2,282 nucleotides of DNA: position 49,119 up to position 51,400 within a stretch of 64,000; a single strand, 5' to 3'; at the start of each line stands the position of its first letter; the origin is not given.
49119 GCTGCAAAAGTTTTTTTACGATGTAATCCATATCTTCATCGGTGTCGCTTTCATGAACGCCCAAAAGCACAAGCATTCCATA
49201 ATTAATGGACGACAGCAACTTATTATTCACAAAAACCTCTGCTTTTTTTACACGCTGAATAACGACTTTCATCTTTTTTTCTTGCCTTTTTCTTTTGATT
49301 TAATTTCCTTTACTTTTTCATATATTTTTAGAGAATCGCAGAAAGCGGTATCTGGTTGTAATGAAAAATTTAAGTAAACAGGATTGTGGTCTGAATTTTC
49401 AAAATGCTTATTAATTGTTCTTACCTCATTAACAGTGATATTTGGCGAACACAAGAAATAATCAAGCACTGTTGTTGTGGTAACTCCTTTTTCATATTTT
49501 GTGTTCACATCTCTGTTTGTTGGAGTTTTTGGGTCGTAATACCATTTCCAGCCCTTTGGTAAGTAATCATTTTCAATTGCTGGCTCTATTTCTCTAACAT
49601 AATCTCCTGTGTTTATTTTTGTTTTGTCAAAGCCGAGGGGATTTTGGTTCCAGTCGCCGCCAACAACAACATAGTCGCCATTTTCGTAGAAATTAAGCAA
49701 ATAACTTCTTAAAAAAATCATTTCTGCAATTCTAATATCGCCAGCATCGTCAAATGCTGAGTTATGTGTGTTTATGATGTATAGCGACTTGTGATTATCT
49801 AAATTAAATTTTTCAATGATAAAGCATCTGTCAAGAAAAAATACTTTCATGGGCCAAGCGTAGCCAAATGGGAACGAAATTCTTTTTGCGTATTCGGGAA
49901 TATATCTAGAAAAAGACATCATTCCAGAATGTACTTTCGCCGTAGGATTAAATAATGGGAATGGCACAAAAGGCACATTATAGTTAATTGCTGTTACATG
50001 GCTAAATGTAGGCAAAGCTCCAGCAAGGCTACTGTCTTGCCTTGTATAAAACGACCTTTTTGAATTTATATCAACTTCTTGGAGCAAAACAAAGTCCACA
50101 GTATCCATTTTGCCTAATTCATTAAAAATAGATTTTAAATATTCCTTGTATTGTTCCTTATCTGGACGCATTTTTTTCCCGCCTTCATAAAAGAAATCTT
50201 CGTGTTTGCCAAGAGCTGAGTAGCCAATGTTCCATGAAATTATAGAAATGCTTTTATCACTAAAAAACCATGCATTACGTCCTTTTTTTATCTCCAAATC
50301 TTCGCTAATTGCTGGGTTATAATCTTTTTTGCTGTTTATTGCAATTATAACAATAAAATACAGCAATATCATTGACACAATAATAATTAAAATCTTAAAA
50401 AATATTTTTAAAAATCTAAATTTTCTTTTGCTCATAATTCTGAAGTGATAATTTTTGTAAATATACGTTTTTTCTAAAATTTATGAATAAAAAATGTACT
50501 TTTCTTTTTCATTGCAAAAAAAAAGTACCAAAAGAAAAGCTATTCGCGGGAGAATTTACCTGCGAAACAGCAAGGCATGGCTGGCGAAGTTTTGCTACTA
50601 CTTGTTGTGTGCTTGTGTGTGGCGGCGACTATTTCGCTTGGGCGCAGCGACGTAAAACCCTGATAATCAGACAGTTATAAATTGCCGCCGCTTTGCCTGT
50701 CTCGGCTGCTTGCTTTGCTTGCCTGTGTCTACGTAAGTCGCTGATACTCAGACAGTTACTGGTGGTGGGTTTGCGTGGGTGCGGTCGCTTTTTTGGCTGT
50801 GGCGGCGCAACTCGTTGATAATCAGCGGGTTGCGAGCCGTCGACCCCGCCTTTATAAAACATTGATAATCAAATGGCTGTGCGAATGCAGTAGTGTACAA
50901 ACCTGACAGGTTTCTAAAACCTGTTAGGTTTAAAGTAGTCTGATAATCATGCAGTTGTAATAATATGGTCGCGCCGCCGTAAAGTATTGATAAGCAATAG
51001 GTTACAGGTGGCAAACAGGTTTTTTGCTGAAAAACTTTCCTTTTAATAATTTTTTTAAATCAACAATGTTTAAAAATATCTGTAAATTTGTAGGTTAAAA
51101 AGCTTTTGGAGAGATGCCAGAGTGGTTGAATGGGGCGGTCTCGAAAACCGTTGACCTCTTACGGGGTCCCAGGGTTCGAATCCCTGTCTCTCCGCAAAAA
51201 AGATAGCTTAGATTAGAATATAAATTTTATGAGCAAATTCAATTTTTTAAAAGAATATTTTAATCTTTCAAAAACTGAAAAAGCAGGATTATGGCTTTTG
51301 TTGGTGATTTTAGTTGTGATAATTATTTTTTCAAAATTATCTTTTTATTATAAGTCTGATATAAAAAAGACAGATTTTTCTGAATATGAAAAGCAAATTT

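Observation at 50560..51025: G+C-rich non-coding island with six copies of a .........-core motif displayed in hairpin loops, next to tRNA-Ser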

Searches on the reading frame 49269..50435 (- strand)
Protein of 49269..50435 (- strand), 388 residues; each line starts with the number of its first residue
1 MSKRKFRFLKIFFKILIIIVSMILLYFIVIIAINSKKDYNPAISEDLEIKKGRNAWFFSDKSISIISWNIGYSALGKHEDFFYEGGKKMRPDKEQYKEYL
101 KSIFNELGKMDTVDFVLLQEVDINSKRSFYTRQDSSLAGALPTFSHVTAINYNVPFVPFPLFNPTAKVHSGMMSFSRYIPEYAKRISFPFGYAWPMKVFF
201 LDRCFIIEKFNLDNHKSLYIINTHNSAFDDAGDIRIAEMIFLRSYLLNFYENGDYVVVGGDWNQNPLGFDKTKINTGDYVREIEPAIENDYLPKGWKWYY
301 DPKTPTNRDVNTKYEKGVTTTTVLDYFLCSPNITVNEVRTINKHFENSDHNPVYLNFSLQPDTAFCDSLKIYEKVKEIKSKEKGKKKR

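Call 12: find_related_loci(query=window:49272-50435:-, collection=genome_contigs, flank=4000)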
Query window:49272-50435:- (388 aa) in genome_contigs; peptide patterns used: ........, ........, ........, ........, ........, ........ (x = any residue, [..] = any of these).
25 stretches matched a pattern, but none encodes a relative of the query by tblastn (E <= 1e-3).

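Call 13: find_encoding_contigs(protein=window:49269-50435:-, flank=3000, max_places=10)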
Protein window:49269-50435:- (388 aa): 9 contigs read that carry it; 3 places shown.
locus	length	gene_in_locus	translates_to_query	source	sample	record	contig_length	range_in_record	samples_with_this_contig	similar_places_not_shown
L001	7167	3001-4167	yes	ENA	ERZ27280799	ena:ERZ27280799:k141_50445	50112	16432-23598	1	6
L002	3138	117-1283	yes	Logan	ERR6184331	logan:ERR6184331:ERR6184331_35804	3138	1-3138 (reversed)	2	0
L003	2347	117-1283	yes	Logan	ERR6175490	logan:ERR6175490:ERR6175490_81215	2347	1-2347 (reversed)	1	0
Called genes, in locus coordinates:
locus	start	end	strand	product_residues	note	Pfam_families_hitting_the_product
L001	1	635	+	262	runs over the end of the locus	PF01925:TauE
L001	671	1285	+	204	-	PF09335:VTT_dom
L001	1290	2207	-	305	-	PF12836:HHH_3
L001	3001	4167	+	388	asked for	PF03372:Exo_endo_phos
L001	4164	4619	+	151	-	PF02580:Tyr_Deacylase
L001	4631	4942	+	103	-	PF03819:MazG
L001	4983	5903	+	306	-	PF16745:RsgA_N, PF03193:RsgA_GTPase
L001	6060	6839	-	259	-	PF02348:CTP_transf_3, PF12804:NTP_transf_3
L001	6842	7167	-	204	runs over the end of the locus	PF01712:dNK, PF02223:Thymidylate_kin (weak), PF13238:AAA_18 (faint)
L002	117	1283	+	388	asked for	PF03372:Exo_endo_phos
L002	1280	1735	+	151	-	PF02580:Tyr_Deacylase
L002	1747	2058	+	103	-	PF03819:MazG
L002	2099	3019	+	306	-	PF16745:RsgA_N, PF03193:RsgA_GTPase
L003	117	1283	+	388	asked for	PF03372:Exo_endo_phos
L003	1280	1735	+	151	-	PF02580:Tyr_Deacylase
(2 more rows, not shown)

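Call 14: find_homologous_proteins(query=window:49272-50435:-, max_evalue=1e-20)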
Query window:49272-50435:- (388 aa): 2062 proteins with E <= 1e-20 among 3947 candidates; the best 120 are listed.
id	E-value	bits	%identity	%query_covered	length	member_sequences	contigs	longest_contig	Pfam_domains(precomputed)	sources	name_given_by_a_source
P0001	8.0e-262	886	99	100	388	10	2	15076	PF03372.30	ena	-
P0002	1.1e-165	569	61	100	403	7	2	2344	PF03372.30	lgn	-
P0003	2.7e-165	568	62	97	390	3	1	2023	PF03372.30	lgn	-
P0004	6.9e-165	566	63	92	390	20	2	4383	PF03372.30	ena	-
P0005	3.7e-161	554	61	97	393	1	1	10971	PF03372.30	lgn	-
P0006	6.2e-160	550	59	97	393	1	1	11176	PF03372.30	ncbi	-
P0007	6.2e-158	544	61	97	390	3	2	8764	PF03372.30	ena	-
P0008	1.3e-151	523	58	91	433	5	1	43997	PF03372.30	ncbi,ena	-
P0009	1.2e-147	510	56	98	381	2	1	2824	PF03372.30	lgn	-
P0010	3.0e-146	505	60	90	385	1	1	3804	PF03372.30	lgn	-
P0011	4.5e-140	485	56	91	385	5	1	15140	PF03372.30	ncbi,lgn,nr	ncbi:MAG: endonuclease/exonuclease/phosphatase family protein [Bacteroidales bacterium]|nr:endonucle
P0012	2.7e-138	479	54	97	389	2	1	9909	PF03372.30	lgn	-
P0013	4.0e-129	449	53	89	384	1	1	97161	PF03372.30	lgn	-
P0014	1.0e-126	441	52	93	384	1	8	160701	-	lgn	-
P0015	1.9e-126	440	50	99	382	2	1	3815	PF03372.30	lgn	-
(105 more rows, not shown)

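Call 16: find_related_loci(query=A1, collection=genome_contigs, flank=3000)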
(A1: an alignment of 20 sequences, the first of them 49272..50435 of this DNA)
Query A1 (388 aa) in genome_contigs; peptide patterns used: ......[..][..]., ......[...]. (x = any residue, [..] = any of these).
600 stretches matched a pattern (row limit reached: there are more); 582 encode a relative of the query (tblastn E <= 1e-3); the best 80 are kept; 80 distinct loci.
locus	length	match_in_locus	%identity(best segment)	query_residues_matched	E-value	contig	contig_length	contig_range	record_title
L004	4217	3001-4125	62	1-375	7e-173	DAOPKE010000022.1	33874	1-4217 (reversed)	MAG TPA_asm: Bacteroidales bacterium isolate AMR_MDS_3259 NODE_1361_length_33874_cov_13.847955, whole genome shotgun seq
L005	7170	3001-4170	59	1-388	8e-168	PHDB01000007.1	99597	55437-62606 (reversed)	MAG: Bacteroidetes bacterium HGW-Bacteroidetes-6 08E140C01_scaffold_214, whole genome shotgun sequence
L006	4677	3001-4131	60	1-377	1e-168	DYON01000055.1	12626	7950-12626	MAG TPA_asm: Acetofilamentum sp. isolate SulCav_GS09_5_11_41_11 SulCav_GS09_5_8209_length_12626_cov_6_113117, whole geno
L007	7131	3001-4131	62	1-377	2e-166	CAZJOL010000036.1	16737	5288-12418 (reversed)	MAG TPA_asm: uncultured Bacteroidaceae bacterium isolate SRP089250_co1_509 genome assembly, contig: NODE_5795_length_167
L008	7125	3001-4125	59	1-375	1e-160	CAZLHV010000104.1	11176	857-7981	MAG TPA_asm: uncultured Bacteroidaceae bacterium isolate binchicken_co22_254 genome assembly, contig: NODE_6026_length_1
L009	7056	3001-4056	58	22-373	1e-152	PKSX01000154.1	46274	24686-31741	MAG: Marinilabiliales bacterium isolate BM518 sc_406, whole genome shotgun sequence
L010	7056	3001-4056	56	22-373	5e-142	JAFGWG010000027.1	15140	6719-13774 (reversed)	MAG: Bacteroidales bacterium isolate ZodW_Metabat.234 k87_1563510, whole genome shotgun sequence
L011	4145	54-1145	47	8-371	3e-106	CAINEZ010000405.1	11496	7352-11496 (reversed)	MAG: uncultured Bacteroidetes bacterium isolate AlinenLipids_bin-7249 genome assembly, contig: bin-7249:405/704, whole g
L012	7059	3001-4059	45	17-369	6e-104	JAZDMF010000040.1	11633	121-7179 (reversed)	MAG: Bacteroidota bacterium isolate MEGAHIT-group-0.638 k141_16062336, whole genome shotgun sequence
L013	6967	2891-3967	45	2-360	3e-103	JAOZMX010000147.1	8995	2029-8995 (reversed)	MAG: Bacteroidales bacterium isolate GMC4_bin_2 GMC4_12175_length_8995_cov_8.677181, whole genome shotgun sequence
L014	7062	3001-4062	44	7-360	9e-102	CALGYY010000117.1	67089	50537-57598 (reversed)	MAG TPA_asm: uncultured Bacteroidetes bacterium isolate SRR3330212_bin.90_CONCOCT_v1.1_MAG genome assembly, contig: ERZ7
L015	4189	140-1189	44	6-355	1e-101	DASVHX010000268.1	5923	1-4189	MAG TPA_asm: Bacteroidales bacterium isolate SMAG_U2978 k141_243163, whole genome shotgun sequence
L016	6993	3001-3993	47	29-359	2e-101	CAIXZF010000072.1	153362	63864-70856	MAG: uncultured Bacteroidales bacterium isolate Ja_bin-4767 genome assembly, contig: bin-4767:072/117, whole genome shot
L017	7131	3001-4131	44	3-386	6e-101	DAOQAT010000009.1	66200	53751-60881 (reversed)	MAG TPA_asm: Bacteroidales bacterium isolate AMR_MDS_1255 NODE_282_length_66200_cov_7.914037, whole genome shotgun seque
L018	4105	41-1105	44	8-359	2e-100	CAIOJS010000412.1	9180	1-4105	uncultured bacterium isolate AlinenLipids_bin-6511 genome assembly, contig: bin-6511:412/558, whole genome shotgun seque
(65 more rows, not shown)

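Call 21: find_encoding_contigs(protein=P0001, flank=3000, max_places=10)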
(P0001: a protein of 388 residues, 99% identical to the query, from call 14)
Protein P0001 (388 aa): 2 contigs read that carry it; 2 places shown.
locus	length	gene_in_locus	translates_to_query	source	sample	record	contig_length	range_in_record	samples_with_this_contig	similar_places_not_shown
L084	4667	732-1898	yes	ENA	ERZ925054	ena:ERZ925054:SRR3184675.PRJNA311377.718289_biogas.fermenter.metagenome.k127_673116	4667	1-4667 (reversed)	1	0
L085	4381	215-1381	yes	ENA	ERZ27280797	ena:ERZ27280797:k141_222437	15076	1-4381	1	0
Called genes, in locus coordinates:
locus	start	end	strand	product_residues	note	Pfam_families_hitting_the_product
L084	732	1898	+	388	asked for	PF03372:Exo_endo_phos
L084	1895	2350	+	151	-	PF02580:Tyr_Deacylase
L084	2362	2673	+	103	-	PF03819:MazG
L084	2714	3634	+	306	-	PF16745:RsgA_N, PF03193:RsgA_GTPase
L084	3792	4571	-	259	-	PF02348:CTP_transf_3, PF12804:NTP_transf_3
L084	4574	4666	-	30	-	?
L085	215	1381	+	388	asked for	PF03372:Exo_endo_phos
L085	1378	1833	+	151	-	PF02580:Tyr_Deacylase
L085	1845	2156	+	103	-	PF03819:MazG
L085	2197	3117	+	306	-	PF16745:RsgA_N, PF03193:RsgA_GTPase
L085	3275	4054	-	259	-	PF02348:CTP_transf_3, PF12804:NTP_transf_3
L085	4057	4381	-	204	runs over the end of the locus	PF01712:dNK, PF02223:Thymidylate_kin (weak), PF13238:AAA_18 (faint)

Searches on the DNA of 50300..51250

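Call 6: search_rna_families(source=window, start=50300, end=51250, threshold=evalue, max_evalue=10, show_alignments=3)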
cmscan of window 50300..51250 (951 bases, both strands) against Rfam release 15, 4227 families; matches with E-value up to 10: 13.
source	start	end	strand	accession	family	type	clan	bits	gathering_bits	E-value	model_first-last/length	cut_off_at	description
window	51108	51194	+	RF00005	tRNA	Gene; tRNA;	CL00001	55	29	6.4e-11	1-71/71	no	tRNA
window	51143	51194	-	RF04351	Plastid-psbl-rps4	Cis-reg;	-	43.5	68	9.6e-08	1-53/53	no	Plastid-psbl-rps4 3UTR RNA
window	51099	51212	+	RF02223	sX4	Gene; sRNA;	-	33.7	70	3.8e-05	1-167/167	no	Proteobacterial sRNA sX4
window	50786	50928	+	RF01497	ALIL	Cis-reg;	-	20.1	50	0.0081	1-117/117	no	ALIL pseudoknot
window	51132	51193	+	RF01684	mascRNA-menRNA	Gene;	-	19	42.5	0.58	1-56/56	no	MALAT1-associated small cytoplasmic RNA/MEN beta RNA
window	50900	50930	+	RF00840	mir-374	Gene; miRNA;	-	16.6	54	3.5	20-51/71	no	mir-374 microRNA precursor family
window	50715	50830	+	RF02594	NsiR9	Gene; sRNA;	-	15.8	90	1.3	1-123/123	no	Nitrogen stress-induced RNA 9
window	50314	50380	+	RF01167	sn2429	Gene; snRNA; snoRNA; CD-box;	-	15.5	50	6.6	1-77/77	no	Small nucleolar RNA sn2429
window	51023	51067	-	RF04204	mir-3473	Gene; miRNA;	-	14.5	71.8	9.4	1-78/78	no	mir-3473 microRNA precursor family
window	50943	51098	+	RF00015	U4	Gene; snRNA; splicing;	CL00007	13.6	46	2.1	1-138/138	no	U4 spliceosomal RNA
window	50899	50988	-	RF01822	RsaJ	Gene; sRNA;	-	12.2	100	3.8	1-287/287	no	RNA Staph. aureus A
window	50492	50530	-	RF02616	SSRC8_2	Gene; sRNA;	-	10.1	72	4.2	1-281/281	no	Streptococcus sRNA 8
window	50347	50388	+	RF01675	CrcZ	Gene; sRNA;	-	9.3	95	6.1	1-398/398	no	Pseudomonas sRNA CrcZ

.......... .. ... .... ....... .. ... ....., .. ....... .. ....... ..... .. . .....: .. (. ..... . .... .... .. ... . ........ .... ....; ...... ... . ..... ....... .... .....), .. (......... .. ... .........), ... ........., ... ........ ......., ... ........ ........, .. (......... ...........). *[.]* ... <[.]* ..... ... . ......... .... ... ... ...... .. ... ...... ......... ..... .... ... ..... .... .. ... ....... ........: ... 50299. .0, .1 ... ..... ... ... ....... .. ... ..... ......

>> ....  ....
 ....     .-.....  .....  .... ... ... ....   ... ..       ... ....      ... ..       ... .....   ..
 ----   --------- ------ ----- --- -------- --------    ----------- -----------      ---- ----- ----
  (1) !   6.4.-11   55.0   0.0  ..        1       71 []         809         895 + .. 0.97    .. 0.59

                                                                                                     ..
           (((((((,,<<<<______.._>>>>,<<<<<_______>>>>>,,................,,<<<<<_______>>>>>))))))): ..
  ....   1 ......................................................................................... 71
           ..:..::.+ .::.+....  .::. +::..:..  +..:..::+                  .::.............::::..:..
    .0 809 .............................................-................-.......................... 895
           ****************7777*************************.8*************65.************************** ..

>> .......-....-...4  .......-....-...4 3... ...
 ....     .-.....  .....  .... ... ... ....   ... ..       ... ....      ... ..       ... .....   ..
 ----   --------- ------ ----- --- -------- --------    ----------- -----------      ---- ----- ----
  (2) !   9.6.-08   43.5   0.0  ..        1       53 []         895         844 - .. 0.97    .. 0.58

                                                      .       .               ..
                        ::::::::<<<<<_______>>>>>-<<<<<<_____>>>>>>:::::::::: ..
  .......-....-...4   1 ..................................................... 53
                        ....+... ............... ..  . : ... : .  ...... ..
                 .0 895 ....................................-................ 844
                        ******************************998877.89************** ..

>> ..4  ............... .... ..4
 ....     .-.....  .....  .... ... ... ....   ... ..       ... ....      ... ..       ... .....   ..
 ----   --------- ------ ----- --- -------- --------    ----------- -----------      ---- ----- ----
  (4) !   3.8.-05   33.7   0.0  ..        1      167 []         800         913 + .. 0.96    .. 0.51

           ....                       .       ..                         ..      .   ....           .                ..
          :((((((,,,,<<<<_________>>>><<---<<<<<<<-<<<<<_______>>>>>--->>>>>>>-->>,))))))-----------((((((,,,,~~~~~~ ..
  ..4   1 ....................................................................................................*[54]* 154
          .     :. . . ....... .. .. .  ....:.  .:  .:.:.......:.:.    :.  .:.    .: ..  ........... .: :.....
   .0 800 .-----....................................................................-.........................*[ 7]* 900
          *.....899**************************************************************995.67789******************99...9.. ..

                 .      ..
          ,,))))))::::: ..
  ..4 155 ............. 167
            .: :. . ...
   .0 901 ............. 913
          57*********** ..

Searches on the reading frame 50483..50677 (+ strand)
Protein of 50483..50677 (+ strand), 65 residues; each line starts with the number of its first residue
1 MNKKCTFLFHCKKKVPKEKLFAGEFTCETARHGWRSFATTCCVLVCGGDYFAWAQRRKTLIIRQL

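Call 60: search_protein_families(library=pfam, proteins=[window:50483-50677:+], max_evalue=1)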
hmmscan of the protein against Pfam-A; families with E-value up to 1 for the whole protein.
window:50483-50677:+ (65 aa): 1 family
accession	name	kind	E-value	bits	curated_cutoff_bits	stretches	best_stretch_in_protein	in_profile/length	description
PF15135.11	UPF0515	-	0.97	9.2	29.8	1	11-40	136-169/271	Uncharacterised protein UPF0515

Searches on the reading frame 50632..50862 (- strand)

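Call 60: search_protein_families(library=pfam, proteins=[window:50632-50862:-], max_evalue=1)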
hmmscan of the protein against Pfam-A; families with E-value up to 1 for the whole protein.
window:50632-50862:- (77 aa): 1 family
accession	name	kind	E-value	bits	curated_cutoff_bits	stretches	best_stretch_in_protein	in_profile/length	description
PF14341.11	PilX_N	-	0.27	11.7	25.5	1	39-56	32-49/51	PilX N-terminal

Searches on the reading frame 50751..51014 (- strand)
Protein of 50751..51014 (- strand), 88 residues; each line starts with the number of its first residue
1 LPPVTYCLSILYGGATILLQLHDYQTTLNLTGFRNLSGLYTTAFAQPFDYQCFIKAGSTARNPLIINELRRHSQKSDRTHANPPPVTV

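Call 60: search_protein_families(library=pfam, proteins=[window:50751-51014:-], max_evalue=1)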
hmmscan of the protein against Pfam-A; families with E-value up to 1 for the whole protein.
window:50751-51014:- (88 aa): 0 families
